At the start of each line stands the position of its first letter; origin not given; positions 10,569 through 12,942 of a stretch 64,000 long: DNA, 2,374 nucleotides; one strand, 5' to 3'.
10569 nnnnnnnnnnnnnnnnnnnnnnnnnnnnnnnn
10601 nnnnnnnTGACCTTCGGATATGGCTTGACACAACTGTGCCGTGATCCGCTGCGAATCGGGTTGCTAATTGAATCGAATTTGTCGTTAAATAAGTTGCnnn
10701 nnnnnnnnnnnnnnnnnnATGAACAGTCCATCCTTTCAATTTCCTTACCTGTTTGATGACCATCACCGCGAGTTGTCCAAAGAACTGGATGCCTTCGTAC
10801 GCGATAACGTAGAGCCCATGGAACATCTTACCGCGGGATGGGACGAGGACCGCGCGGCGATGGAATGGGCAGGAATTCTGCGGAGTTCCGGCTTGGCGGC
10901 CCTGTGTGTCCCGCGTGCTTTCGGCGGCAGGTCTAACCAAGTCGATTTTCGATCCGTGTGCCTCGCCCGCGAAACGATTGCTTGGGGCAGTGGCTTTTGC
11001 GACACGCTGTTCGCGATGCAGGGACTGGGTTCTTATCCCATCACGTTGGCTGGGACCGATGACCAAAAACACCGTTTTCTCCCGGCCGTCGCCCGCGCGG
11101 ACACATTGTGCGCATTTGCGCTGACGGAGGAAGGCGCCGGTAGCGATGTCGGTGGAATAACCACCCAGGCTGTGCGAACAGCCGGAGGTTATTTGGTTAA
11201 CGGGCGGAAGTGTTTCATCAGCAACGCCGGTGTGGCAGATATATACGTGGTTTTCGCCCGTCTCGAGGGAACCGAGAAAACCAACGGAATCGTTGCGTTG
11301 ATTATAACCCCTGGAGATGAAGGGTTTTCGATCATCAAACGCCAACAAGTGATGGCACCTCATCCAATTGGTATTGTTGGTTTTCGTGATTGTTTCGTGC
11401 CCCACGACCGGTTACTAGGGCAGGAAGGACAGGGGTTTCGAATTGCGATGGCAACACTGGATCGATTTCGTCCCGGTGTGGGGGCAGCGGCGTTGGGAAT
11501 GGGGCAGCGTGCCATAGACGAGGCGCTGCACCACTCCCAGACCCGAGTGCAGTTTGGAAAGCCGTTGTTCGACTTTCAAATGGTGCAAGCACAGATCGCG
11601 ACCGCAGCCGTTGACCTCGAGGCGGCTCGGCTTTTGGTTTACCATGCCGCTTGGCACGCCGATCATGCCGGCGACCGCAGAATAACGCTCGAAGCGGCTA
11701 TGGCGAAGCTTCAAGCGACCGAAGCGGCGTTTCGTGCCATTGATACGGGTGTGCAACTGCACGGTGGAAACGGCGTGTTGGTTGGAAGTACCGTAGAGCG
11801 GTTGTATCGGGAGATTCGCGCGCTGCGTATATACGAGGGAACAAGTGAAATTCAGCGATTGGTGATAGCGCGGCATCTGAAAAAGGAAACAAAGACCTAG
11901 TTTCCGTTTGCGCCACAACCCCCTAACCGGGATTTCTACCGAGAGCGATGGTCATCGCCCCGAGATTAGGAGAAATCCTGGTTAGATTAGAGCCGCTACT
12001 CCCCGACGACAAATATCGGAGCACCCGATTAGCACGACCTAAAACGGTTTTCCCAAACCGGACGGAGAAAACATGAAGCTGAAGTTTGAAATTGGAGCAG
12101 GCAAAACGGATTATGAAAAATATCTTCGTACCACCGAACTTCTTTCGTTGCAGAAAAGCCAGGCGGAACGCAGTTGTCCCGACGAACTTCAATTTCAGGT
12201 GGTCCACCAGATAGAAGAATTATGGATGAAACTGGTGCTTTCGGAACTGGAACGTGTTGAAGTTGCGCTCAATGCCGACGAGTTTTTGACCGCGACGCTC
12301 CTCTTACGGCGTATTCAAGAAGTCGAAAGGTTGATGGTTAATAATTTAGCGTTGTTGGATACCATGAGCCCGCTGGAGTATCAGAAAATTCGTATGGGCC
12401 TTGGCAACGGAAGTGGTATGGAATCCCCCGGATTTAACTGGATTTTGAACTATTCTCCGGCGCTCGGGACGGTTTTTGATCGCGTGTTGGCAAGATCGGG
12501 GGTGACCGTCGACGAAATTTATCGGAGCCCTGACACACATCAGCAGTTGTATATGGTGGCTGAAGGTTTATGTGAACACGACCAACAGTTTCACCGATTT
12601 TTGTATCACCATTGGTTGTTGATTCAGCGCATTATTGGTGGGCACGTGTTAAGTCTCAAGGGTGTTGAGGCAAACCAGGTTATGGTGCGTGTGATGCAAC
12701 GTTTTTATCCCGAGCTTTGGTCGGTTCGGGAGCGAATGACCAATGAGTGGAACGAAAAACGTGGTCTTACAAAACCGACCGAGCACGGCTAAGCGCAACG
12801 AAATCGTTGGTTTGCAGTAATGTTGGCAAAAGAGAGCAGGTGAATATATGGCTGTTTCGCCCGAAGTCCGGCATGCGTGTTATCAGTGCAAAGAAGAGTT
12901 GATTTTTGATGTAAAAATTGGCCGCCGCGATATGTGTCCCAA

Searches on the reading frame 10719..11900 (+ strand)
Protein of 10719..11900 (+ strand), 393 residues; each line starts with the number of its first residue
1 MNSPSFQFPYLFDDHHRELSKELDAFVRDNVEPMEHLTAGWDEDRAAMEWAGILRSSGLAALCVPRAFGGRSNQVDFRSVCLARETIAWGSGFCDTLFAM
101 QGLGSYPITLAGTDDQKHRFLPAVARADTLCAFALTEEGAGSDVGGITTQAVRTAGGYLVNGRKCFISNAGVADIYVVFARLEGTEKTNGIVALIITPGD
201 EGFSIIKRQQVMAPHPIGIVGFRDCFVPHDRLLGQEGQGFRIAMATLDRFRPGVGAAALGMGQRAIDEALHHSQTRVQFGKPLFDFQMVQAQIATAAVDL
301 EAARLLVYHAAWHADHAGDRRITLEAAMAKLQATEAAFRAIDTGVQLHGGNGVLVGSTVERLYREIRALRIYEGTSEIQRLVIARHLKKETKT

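Call 81: find_homologous_proteins(query=window:10719-11900:+, max_evalue=1e-60)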
Query window:10719-11900:+ (393 aa): 7756 proteins with E <= 1e-60 among 8000 candidates; the best 120 are listed.
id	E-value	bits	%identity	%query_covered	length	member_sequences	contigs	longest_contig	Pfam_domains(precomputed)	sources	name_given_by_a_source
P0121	1.7e-226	770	100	88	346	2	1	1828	PF02770.25,PF00441.30,PF08028.17,PF02771.22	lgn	-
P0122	1.1e-215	734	81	100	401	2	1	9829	PF02770.25,PF00441.30,PF08028.17,PF02771.22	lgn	-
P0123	1.0e-149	517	61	97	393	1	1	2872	PF02770.25,PF00441.30,PF08028.17,PF02771.22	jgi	jgi:acyl-CoA dehydrogenase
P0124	3.8e-146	505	61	97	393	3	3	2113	PF02770.25,PF00441.30,PF08028.17,PF02771.22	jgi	jgi:acyl-CoA dehydrogenase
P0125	2.7e-139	483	60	98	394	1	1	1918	PF02770.25,PF00441.30,PF08028.17,PF02771.22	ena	-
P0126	5.8e-139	482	59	99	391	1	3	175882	PF02770.25,PF00441.30,PF08028.17,PF02771.22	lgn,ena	-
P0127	2.4e-133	463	58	96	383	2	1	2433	PF02770.25,PF00441.30,PF08028.17,PF02771.22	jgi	-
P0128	3.9e-133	462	56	98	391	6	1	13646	PF02770.25,PF00441.30,PF08028.17,PF02771.22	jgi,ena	-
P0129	4.7e-132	459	57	99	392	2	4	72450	PF02770.25,PF00441.30,PF08028.17,PF02771.22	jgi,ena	jgi:acyl-CoA dehydrogenase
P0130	3.2e-130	453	58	97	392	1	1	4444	PF02770.25,PF00441.30,PF08028.17,PF02771.22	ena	-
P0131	5.1e-130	452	57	99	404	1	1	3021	PF02770.25,PF00441.30,PF08028.17,PF02771.22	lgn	-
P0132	4.1e-129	449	57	97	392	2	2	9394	PF02770.25,PF00441.30,PF08028.17,PF02771.22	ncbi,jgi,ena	-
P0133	1.6e-126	441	58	94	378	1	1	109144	PF02770.25,PF00441.30,PF08028.17,PF02771.22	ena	-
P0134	1.4e-117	411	54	97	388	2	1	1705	PF02770.25,PF00441.30,PF08028.17,PF02771.22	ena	-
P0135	3.6e-117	410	54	96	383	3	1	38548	PF02770.25,PF00441.30,PF08028.17,PF02771.22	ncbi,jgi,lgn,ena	-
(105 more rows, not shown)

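Call 83: find_encoding_contigs(protein=P0122, flank=10000, max_places=3)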
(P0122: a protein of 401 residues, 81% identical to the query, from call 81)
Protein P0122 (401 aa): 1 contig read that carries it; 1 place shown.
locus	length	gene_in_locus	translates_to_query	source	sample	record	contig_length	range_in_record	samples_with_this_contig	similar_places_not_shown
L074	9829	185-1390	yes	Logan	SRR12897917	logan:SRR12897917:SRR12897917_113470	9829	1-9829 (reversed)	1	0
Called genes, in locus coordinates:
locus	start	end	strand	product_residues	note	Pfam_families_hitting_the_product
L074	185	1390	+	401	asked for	PF02771:Acyl-CoA_dh_N, PF02770:Acyl-CoA_dh_M, PF00441:Acyl-CoA_dh_1, PF08028:Acyl-CoA_dh_2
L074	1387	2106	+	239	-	PF03301:Trp_dioxygenase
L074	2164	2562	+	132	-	-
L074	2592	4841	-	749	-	PF11028:TMEM260_N, PF00515:TPR_1 (faint), PF07719:TPR_2 (faint)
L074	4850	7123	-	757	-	PF13415:Beta-prop_FBX42 (faint), PF13418:Beta-prop_TYW4 (faint), PF24981:Beta-prop_ATRN-LZTR1 (faint)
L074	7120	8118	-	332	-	PF08308:PEGA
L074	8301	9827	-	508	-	?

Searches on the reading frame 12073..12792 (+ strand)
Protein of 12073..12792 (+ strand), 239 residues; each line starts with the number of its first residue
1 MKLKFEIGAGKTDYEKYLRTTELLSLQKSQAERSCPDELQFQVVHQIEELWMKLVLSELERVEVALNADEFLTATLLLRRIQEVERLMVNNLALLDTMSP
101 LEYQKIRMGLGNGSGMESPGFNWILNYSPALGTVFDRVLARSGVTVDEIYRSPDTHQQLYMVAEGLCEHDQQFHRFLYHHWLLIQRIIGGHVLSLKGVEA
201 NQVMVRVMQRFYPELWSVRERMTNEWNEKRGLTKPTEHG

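Call 91: find_encoding_contigs(protein=window:12073-12792:+, flank=10000, max_places=10)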
Protein window:12073-12792:+ (239 aa): 4 contigs read that carry it; 4 places shown.
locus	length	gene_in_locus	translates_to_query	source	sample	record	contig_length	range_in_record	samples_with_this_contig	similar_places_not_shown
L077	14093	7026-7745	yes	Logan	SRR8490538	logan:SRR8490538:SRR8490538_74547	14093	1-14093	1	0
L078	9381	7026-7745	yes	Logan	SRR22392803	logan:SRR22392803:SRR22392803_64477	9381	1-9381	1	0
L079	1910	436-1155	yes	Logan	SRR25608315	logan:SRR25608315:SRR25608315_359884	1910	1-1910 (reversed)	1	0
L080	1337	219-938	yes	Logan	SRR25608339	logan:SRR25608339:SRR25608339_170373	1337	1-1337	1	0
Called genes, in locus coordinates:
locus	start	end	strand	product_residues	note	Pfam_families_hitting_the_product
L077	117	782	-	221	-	-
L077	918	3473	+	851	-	PF00912:Transgly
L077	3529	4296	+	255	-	PF00106:adh_short, PF08659:KR, PF13561:adh_short_C2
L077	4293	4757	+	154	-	PF01042:Ribonuc_L-PSP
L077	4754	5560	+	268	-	PF00378:ECH_1, PF16113:ECH_2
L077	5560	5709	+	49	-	-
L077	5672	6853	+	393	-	PF02771:Acyl-CoA_dh_N, PF02770:Acyl-CoA_dh_M, PF00441:Acyl-CoA_dh_1, PF08028:Acyl-CoA_dh_2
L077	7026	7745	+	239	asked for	PF03301:Trp_dioxygenase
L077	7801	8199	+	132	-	-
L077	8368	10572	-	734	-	PF11028:TMEM260_N, PF13181:TPR_8 (faint), PF14559:TPR_19 (faint), PF13424:TPR_12 (faint), PF07719:TPR_2 (faint), PF00515:TPR_1 (faint)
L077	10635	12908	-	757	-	PF13415:Beta-prop_FBX42 (faint), PF13418:Beta-prop_TYW4 (faint), PF24681:Kelch_KLHDC2_KLHL20_DRC7 (faint), PF24981:Beta-prop_ATRN-LZTR1 (faint)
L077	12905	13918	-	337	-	PF08308:PEGA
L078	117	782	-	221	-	-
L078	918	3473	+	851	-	PF00912:Transgly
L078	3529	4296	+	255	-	PF00106:adh_short, PF08659:KR, PF13561:adh_short_C2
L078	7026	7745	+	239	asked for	PF03301:Trp_dioxygenase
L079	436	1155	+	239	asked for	PF03301:Trp_dioxygenase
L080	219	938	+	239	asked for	PF03301:Trp_dioxygenase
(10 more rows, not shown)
